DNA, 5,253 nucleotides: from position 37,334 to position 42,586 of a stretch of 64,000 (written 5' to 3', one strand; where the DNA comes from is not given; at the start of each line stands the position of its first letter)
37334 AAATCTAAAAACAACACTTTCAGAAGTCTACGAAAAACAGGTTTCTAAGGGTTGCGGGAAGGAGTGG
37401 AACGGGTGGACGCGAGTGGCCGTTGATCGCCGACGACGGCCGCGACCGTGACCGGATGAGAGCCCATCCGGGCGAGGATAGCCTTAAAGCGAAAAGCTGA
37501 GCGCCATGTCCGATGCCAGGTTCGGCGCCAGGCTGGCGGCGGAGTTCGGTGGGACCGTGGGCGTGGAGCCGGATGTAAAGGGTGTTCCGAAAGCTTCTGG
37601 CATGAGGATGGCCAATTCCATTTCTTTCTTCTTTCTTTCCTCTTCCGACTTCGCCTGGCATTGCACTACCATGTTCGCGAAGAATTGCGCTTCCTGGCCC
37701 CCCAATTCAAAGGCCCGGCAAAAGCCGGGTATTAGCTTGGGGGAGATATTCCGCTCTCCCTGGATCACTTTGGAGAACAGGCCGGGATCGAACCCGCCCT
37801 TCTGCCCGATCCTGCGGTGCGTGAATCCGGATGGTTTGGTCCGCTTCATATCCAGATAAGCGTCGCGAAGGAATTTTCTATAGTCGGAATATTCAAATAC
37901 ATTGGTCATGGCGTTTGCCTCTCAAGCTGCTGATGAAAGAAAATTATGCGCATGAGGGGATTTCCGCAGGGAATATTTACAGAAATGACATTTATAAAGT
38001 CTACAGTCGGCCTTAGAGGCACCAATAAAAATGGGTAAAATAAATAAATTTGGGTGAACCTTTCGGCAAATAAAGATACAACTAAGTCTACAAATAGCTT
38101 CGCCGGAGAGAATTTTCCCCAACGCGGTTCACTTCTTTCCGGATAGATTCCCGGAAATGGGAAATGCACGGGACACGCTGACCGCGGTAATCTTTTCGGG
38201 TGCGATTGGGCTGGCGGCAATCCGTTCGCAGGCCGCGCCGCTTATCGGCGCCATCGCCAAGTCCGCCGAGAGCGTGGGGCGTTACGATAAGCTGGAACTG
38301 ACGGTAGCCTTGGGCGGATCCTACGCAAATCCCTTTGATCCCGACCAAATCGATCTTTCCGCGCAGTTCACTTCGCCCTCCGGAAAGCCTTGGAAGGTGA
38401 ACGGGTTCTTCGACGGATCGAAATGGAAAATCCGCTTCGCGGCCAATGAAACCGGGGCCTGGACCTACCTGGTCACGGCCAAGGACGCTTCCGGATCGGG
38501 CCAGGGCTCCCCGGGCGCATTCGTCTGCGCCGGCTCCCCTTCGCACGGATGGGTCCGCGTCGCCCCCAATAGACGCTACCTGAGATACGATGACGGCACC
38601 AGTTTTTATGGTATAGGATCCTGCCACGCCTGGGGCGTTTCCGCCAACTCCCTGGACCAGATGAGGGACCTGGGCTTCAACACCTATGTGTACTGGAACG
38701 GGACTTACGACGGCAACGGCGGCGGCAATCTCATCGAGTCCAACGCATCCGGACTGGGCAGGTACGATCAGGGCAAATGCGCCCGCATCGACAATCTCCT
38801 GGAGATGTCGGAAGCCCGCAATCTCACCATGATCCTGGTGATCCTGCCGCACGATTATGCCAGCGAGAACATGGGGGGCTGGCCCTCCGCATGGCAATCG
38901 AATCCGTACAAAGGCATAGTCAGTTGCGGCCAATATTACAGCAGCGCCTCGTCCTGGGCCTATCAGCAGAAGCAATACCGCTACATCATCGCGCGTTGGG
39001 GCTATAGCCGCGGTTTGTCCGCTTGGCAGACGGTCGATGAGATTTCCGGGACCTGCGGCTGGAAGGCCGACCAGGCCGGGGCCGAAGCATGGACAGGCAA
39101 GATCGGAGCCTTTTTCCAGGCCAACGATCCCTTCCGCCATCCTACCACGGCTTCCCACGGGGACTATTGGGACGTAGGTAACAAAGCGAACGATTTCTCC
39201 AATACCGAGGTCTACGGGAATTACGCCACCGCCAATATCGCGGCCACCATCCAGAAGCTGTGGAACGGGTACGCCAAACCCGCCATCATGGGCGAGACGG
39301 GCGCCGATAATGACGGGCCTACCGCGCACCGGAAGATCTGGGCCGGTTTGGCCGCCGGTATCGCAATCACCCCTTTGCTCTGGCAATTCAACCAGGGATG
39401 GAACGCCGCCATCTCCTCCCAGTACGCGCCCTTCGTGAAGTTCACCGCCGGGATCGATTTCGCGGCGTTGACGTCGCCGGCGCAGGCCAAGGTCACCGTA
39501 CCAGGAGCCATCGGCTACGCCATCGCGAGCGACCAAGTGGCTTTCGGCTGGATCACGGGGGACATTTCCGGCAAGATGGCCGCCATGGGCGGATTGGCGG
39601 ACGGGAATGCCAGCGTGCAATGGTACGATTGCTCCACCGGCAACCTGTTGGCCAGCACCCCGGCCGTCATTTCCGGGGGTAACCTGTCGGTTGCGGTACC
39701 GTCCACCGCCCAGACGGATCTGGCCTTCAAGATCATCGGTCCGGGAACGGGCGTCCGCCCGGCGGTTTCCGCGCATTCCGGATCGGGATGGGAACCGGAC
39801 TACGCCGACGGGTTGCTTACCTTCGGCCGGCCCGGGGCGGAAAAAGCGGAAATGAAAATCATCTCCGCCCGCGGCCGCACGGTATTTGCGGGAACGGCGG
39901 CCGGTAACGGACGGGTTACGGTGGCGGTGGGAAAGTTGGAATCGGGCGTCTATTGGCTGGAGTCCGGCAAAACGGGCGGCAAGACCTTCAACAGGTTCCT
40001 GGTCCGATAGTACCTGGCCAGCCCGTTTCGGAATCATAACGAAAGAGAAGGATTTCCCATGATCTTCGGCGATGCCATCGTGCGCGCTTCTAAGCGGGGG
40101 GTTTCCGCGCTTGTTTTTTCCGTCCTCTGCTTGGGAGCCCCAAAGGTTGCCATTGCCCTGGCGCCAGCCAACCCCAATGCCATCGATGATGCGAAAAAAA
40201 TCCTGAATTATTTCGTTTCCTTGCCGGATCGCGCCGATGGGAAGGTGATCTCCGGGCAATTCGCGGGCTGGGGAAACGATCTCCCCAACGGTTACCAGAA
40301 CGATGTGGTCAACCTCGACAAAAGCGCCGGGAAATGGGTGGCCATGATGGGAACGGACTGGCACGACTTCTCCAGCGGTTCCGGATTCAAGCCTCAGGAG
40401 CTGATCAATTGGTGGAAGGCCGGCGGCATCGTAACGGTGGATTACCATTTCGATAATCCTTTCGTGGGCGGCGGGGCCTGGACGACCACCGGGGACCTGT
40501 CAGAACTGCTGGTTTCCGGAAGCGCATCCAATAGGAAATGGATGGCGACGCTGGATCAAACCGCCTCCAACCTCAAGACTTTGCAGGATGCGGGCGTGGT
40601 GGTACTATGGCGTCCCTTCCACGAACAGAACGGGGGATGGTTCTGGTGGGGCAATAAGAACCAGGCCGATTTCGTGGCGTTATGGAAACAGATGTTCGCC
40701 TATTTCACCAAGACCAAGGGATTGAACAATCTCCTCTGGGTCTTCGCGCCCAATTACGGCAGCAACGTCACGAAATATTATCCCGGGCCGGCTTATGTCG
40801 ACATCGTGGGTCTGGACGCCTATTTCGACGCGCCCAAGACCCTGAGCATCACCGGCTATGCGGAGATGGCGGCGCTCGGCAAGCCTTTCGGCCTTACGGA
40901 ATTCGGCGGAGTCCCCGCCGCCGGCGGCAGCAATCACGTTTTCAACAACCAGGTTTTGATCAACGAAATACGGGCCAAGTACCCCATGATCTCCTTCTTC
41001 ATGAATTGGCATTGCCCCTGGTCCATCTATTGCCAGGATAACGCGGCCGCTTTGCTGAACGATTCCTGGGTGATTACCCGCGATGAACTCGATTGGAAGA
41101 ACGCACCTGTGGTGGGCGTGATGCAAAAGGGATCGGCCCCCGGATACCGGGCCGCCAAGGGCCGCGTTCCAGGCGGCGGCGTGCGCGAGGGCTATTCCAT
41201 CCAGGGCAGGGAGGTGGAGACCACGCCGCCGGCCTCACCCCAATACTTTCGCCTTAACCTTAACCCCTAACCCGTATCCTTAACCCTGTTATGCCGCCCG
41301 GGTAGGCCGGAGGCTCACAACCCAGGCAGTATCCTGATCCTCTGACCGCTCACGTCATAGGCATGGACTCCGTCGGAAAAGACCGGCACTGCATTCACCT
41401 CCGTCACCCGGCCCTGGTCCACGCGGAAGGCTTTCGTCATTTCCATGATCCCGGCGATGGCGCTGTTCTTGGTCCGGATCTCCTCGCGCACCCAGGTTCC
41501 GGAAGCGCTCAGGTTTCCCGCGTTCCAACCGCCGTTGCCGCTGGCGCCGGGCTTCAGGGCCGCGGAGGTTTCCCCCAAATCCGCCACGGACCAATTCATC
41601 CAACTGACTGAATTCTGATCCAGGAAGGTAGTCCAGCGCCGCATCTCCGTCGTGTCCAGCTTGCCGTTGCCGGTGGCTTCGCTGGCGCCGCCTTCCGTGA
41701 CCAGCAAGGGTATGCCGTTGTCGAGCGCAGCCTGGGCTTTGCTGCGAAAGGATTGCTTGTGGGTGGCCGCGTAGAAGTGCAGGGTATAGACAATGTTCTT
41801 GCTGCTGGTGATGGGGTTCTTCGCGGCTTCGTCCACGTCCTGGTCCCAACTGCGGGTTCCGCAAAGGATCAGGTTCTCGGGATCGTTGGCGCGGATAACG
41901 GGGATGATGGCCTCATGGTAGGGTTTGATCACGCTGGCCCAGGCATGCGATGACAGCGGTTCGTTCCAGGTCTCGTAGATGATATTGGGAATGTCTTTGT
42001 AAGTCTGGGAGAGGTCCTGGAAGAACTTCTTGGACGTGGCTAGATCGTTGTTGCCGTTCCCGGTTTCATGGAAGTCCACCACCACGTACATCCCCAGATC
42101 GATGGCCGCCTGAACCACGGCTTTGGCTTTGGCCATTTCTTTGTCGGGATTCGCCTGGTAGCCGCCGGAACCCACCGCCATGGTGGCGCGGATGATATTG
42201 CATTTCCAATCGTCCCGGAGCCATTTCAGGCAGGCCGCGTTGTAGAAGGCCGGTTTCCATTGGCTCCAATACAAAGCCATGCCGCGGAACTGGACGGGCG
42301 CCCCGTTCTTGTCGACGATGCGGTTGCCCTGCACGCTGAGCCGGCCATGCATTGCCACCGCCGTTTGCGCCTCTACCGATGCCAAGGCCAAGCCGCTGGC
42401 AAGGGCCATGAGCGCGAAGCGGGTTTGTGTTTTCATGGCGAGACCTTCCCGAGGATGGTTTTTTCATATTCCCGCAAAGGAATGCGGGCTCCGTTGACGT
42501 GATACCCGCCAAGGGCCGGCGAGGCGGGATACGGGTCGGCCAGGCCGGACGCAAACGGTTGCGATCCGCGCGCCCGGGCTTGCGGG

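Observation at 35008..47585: Two TIGR02147-HTH / lipoprotein coupled gene pairs (plus a truncated third copy) bracket a CAZyme island next to tRNA-Pro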

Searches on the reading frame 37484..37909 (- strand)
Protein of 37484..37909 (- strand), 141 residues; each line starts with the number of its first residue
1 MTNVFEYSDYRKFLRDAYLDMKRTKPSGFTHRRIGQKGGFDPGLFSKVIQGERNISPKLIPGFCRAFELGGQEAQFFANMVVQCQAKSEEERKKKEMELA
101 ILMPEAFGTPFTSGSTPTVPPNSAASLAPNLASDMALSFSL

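Call 4: search_protein_families(library=ncbifam, proteins=[window:37484-37909:-], max_evalue=0.01)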
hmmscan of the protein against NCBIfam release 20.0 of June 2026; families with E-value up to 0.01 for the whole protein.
window:37484-37909:- (141 aa): 1 family
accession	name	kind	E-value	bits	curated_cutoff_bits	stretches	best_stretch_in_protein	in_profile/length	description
TIGR02147.1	Fsuc_second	paralog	1.3e-24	87.1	50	1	1-99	1-99/272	TIGR02147 family protein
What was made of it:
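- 37484..37909 (-): Short HTH (141 aa): the TIGR02147 N-terminal domain plus a conserved charged tail. It is a real conserved gene. 87 bits to model positions 1-99 (call 4).
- Checked: The third copy (37484-37909, -) matches only model positions 1-99 (87 bits, call 4).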

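Call 5: search_protein_families(library=pfam, proteins=[window:37484-37909:-], max_evalue=0.01)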
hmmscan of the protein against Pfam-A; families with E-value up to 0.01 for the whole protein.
window:37484-37909:- (141 aa): 0 families

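Call 79: search_protein_families(library=pfam, proteins=[window:37484-37909:-], max_evalue=10)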
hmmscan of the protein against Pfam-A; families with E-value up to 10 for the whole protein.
window:37484-37909:- (141 aa): 2 families
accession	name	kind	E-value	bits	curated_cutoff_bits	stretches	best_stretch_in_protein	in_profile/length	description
PF13560.12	HTH_31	-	0.026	15.3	27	1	27-74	13-61/64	Helix-turn-helix domain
PF24515.1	ARM_KNTC1_3rd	-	0.23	11.4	26.4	1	52-90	116-156/212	KNTC1 third ARM-repeats domain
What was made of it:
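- On XRE-type helix-turn-helix DNA-binding domain: Pfam HTH_31 has E=0.026, below threshold (call 79).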

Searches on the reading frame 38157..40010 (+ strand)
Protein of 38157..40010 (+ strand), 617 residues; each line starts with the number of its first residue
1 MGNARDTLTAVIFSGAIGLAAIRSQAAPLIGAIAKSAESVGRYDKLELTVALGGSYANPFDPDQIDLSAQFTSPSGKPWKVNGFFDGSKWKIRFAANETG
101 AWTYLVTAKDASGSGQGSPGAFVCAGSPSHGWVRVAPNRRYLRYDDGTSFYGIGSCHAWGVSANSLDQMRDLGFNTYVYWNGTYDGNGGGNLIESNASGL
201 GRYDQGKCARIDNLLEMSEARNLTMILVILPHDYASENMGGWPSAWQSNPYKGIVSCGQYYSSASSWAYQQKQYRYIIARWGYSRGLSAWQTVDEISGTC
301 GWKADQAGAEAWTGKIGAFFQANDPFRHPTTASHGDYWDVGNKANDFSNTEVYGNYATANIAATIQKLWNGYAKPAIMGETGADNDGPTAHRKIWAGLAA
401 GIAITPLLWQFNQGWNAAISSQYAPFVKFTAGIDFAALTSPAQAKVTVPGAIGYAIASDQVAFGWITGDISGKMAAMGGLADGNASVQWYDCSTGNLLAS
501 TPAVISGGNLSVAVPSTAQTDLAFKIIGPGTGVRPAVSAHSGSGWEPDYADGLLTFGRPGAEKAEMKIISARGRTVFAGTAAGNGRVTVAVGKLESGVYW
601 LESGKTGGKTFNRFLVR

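Call 5: search_protein_families(library=pfam, proteins=[window:38157-40010:+], max_evalue=0.01)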
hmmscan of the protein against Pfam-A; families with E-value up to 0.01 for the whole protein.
window:38157-40010:+ (617 aa): 2 families
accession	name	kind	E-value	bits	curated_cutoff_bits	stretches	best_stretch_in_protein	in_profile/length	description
PF16586.11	DUF5060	-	1.7e-16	60.7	27.2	1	40-107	2-68/70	Domain of unknown function (DUF5060)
PF18962.6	Por_Secre_tail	-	0.0069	17.1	27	0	561-615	19-74/75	Secretion system C-terminal sorting domain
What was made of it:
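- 38157..41270 (+): DUF5060-domain enzyme (38157-40010) and GH26 (40059-41270). This operon is transcribed divergently from the short HTH gene. Pfam (call 5).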

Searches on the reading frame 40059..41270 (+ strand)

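Call 5: search_protein_families(library=pfam, proteins=[window:40059-41270:+], max_evalue=0.01)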
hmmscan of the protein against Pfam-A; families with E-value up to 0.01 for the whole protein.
window:40059-41270:+ (403 aa): 1 family
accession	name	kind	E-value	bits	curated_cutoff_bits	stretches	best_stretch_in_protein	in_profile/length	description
PF02156.21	Glyco_hydro_26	-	2.3e-60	205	20.2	1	38-343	2-311/311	Glycosyl hydrolase family 26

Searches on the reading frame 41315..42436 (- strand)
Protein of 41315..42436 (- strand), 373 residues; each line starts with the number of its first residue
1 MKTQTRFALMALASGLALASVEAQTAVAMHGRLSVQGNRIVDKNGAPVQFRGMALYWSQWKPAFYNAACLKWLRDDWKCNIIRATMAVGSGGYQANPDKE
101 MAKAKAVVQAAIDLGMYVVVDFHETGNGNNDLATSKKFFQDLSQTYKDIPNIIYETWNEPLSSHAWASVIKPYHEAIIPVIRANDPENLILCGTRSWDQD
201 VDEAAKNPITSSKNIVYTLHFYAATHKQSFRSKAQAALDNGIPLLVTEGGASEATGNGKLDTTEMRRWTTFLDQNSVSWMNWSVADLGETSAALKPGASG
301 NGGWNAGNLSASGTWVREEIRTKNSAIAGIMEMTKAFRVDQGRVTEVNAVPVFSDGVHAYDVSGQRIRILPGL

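Call 5: search_protein_families(library=pfam, proteins=[window:41315-42436:-], max_evalue=0.01)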
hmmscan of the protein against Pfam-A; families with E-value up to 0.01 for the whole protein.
window:41315-42436:- (373 aa): 1 family
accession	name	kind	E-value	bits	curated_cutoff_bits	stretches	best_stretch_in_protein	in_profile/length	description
PF00150.24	Cellulase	-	4.3e-60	204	23.5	1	41-285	1-269/272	Cellulase (glycosyl hydrolase family 5)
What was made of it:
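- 41315..42436 (-): GH5 cellulase-family enzyme. Pfam Cellulase at 4e-60 (call 5).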
